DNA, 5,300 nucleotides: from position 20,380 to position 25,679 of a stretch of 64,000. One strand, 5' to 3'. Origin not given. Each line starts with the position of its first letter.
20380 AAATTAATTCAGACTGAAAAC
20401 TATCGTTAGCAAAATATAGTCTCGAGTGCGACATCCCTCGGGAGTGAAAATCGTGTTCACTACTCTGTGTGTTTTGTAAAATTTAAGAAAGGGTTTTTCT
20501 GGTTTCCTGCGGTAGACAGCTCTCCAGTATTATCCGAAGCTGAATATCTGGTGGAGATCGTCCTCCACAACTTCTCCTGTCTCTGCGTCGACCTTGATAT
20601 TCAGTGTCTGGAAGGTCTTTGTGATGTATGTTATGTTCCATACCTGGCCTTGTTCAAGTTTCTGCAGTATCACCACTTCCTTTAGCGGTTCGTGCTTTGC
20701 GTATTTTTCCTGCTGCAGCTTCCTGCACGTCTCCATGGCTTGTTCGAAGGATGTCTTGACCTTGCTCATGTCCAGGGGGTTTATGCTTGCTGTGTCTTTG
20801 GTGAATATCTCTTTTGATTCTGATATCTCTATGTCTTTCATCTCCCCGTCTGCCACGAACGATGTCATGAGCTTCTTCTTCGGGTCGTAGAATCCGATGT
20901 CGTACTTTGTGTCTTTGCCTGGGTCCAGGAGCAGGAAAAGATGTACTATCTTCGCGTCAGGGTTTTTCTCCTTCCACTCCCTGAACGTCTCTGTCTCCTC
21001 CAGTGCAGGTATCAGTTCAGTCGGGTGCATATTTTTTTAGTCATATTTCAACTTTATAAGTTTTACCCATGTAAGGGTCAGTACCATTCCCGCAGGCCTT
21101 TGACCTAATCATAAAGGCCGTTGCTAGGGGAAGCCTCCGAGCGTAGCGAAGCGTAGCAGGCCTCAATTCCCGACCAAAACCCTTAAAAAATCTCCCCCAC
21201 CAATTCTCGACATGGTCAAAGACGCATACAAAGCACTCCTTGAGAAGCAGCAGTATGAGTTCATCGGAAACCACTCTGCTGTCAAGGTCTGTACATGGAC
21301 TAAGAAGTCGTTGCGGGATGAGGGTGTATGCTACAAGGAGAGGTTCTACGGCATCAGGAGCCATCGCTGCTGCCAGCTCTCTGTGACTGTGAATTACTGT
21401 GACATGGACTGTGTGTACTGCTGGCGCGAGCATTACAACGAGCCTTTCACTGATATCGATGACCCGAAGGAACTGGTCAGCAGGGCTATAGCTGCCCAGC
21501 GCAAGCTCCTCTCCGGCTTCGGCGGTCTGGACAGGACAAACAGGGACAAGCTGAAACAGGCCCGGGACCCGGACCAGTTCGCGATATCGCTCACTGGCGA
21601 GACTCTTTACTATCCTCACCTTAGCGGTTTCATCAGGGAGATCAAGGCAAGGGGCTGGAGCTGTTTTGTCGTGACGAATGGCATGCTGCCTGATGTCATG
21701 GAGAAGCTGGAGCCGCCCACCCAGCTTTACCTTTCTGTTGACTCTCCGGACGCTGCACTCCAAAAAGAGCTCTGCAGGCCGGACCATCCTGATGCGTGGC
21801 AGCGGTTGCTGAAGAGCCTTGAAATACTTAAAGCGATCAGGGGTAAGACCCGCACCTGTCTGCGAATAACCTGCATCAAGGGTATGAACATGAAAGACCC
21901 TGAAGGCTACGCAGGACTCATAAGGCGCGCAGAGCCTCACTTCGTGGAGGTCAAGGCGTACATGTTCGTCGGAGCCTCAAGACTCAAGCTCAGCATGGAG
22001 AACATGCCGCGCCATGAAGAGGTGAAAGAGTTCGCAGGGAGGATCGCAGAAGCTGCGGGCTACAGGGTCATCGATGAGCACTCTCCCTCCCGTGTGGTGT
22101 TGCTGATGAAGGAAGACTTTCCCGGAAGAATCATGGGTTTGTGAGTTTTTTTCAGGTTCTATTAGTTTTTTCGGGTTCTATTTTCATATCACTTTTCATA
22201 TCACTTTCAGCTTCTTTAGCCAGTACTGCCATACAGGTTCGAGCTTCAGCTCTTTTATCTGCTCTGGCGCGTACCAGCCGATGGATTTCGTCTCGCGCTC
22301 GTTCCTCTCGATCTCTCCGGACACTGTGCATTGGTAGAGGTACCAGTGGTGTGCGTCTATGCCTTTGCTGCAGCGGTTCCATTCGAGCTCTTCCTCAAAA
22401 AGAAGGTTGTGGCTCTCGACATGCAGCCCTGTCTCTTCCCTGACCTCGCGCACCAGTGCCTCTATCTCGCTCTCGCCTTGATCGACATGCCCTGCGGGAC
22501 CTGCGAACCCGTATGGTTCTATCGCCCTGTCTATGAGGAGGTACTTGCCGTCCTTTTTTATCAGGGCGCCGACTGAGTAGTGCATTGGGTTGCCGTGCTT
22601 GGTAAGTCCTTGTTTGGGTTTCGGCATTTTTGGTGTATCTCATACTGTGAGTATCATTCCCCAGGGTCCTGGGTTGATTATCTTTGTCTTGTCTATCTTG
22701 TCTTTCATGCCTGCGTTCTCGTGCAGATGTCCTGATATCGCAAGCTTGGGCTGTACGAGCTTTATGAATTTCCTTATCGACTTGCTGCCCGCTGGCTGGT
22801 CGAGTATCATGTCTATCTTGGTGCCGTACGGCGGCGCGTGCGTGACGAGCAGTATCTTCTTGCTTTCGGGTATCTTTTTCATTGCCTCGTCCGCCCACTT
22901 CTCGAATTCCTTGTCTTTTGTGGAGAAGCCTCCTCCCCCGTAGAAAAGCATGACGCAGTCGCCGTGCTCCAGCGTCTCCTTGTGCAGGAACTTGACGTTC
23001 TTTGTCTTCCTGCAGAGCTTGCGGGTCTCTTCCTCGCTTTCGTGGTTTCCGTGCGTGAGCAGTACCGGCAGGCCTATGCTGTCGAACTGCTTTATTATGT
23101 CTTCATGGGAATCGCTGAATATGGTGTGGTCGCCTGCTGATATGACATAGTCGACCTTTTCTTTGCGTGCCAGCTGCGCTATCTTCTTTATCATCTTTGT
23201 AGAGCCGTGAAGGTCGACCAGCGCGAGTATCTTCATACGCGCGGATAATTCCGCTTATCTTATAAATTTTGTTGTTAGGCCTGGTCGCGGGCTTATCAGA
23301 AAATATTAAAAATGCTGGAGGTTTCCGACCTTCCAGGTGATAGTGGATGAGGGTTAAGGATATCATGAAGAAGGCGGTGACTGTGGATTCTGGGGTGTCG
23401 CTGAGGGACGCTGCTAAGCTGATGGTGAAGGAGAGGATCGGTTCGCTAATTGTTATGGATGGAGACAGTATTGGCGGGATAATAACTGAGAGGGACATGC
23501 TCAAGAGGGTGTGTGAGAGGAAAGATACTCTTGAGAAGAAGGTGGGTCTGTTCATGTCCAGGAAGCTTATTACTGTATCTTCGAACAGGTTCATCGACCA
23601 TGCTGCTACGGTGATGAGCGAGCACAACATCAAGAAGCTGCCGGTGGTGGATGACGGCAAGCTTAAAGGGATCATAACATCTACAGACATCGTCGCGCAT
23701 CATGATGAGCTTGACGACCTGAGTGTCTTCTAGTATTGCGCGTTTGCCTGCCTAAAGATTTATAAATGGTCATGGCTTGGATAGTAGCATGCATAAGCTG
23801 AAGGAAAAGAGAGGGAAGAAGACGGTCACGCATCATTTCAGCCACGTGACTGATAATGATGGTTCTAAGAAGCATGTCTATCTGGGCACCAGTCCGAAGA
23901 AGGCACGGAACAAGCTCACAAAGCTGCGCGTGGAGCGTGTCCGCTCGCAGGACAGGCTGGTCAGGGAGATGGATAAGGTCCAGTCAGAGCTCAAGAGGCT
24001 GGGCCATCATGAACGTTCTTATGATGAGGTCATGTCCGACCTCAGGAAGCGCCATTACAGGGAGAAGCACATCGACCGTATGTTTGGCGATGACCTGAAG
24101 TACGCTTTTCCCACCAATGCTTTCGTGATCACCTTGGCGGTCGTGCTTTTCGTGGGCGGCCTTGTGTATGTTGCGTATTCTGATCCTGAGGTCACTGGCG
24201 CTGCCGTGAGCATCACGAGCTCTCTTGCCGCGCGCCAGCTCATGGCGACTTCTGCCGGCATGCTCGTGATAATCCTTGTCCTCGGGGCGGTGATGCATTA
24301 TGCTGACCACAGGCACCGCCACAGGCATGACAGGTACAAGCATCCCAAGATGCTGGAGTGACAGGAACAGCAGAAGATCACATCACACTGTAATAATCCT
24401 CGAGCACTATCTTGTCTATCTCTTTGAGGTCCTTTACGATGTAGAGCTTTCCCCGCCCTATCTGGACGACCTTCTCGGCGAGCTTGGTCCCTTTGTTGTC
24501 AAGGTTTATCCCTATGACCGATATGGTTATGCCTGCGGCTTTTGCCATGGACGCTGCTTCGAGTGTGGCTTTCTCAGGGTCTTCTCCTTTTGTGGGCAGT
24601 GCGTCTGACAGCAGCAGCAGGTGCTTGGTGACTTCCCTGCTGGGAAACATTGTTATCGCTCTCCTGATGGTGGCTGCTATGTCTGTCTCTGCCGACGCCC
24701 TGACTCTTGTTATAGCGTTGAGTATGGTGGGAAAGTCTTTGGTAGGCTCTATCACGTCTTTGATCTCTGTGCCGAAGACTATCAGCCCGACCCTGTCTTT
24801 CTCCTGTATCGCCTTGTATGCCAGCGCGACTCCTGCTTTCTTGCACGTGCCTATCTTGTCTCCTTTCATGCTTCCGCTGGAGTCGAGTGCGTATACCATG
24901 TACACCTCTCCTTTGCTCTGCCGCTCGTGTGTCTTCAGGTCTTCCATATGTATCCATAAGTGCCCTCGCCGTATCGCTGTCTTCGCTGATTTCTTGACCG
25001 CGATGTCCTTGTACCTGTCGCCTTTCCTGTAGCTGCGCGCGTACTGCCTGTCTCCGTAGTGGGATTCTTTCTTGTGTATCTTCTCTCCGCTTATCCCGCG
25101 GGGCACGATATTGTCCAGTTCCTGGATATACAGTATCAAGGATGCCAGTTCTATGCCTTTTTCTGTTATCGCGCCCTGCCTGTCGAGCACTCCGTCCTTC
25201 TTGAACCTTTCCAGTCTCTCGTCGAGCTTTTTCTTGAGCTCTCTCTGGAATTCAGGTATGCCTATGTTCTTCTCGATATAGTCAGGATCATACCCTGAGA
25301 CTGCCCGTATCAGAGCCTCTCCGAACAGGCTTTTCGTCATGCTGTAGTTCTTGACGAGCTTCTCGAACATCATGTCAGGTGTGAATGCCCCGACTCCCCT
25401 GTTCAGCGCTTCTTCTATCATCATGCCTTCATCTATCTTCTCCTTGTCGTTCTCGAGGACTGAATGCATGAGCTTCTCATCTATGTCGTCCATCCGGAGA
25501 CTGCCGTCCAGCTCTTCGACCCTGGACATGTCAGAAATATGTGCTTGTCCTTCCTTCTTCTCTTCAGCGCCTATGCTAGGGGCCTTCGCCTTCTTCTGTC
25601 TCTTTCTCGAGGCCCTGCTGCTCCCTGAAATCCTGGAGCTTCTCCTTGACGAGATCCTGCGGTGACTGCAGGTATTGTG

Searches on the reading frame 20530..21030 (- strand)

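Call 32: search_protein_families(library=pfam, proteins=[window:20530-21030:-])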
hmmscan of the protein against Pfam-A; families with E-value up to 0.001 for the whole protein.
window:20530-21030:- (166 aa): 1 family
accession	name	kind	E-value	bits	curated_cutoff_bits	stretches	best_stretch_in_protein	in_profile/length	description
PF03413.25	PepSY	-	0.00017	22.3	24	1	94-157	3-59/60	Peptidase propeptide and YPEB domain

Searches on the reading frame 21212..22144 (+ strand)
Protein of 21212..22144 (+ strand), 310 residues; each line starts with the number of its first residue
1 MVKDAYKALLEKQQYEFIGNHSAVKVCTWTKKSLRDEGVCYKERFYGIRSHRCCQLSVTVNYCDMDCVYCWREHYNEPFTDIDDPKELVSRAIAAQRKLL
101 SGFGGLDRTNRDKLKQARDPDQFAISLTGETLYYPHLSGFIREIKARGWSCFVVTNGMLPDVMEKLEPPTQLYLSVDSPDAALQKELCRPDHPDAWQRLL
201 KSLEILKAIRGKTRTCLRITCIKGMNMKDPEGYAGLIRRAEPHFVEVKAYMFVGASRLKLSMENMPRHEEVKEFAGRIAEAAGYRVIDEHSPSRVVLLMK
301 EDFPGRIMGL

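Call 32: search_protein_families(library=pfam, proteins=[window:21212-22144:+])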
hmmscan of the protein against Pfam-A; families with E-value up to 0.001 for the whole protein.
window:21212-22144:+ (310 aa): 2 families
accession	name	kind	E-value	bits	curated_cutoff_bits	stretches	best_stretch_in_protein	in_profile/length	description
PF08608.17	Wyosine_form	-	3.5e-26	91.7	22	1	239-299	1-62/63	Wyosine base formation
PF04055.27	Radical_SAM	-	3.4e-16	60.3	29.5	1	59-233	3-162/166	Radical SAM superfamily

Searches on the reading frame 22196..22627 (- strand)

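Call 33: search_protein_families(library=pfam, proteins=[window:22196-22627:-])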
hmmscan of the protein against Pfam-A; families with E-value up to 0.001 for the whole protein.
window:22196-22627:- (143 aa): 1 family
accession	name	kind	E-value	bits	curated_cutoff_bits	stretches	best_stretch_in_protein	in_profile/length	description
PF00293.34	NUDIX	-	2e-18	67.1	21.1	1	16-131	3-125/134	NUDIX domain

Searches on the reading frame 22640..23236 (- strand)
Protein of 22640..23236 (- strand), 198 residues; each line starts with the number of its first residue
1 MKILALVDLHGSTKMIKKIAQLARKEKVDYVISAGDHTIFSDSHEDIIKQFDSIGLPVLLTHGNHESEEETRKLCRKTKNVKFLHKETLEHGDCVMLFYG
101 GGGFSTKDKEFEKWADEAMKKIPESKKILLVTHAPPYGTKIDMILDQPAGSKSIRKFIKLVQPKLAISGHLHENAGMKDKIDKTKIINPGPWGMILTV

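Call 33: search_protein_families(library=pfam, proteins=[window:22640-23236:-])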
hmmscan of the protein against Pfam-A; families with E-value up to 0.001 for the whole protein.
window:22640-23236:- (198 aa): 3 families
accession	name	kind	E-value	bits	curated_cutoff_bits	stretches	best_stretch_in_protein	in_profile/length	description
PF00149.33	Metallophos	-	4.3e-18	66.9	21.5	1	1-173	1-190/191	Calcineurin-like phosphoesterase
PF12850.12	Metallophos_2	-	1.5e-12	48.2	27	1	1-193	1-136/154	Calcineurin-like phosphoesterase superfamily domain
PF14582.11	Metallophos_3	-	5.6e-10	39.4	28.2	1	118-190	167-237/259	Metallophosphoesterase, calcineurin superfamily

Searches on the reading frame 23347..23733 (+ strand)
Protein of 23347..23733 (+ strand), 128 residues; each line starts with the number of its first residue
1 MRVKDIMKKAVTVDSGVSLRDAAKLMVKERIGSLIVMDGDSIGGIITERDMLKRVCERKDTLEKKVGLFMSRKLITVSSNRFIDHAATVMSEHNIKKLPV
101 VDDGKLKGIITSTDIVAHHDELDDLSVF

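Call 33: search_protein_families(library=pfam, proteins=[window:23347-23733:+])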
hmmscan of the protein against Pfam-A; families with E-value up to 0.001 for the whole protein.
window:23347-23733:+ (128 aa): 1 family
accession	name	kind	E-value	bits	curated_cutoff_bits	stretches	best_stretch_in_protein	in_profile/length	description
PF00571.33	CBS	-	9.1e-26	90.4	24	2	69-117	4-53/57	CBS domain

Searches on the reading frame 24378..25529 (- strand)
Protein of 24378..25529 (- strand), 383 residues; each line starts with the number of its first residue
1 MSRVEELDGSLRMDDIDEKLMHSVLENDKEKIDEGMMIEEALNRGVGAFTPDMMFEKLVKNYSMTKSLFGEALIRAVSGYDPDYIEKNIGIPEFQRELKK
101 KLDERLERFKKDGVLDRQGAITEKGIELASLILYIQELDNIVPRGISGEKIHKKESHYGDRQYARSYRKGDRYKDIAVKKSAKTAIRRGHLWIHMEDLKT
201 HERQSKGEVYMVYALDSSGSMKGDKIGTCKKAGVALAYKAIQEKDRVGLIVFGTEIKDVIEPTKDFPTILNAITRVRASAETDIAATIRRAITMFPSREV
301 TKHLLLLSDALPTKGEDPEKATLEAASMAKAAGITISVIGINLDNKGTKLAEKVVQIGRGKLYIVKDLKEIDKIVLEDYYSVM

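Call 33: search_protein_families(library=pfam, proteins=[window:24378-25529:-])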
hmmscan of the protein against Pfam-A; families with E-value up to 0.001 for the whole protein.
window:24378-25529:- (383 aa): 6 families
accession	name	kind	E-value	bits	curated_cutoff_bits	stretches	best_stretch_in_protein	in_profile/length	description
PF13519.12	VWA_2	-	1.4e-13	51.8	27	1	211-310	1-106/107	von Willebrand factor type A domain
PF00092.34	VWA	-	2.5e-13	51.1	23.8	1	212-374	3-171/174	von Willebrand factor type A domain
PF01882.25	DUF58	-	3.9e-08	33.2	23.4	1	164-343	2-168/216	Protein of unknown function DUF58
PF13768.12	VWA_3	-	3.2e-07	31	27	1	212-362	4-153/155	von Willebrand factor type A domain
PF05762.20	VWA_CoxE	-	6e-06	26.3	26.4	1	166-333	17-180/222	VWA domain containing CoxE-like protein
PF17785.7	PUA_3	-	8.5e-05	22.7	22.6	1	177-213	2-39/64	PUA-like domain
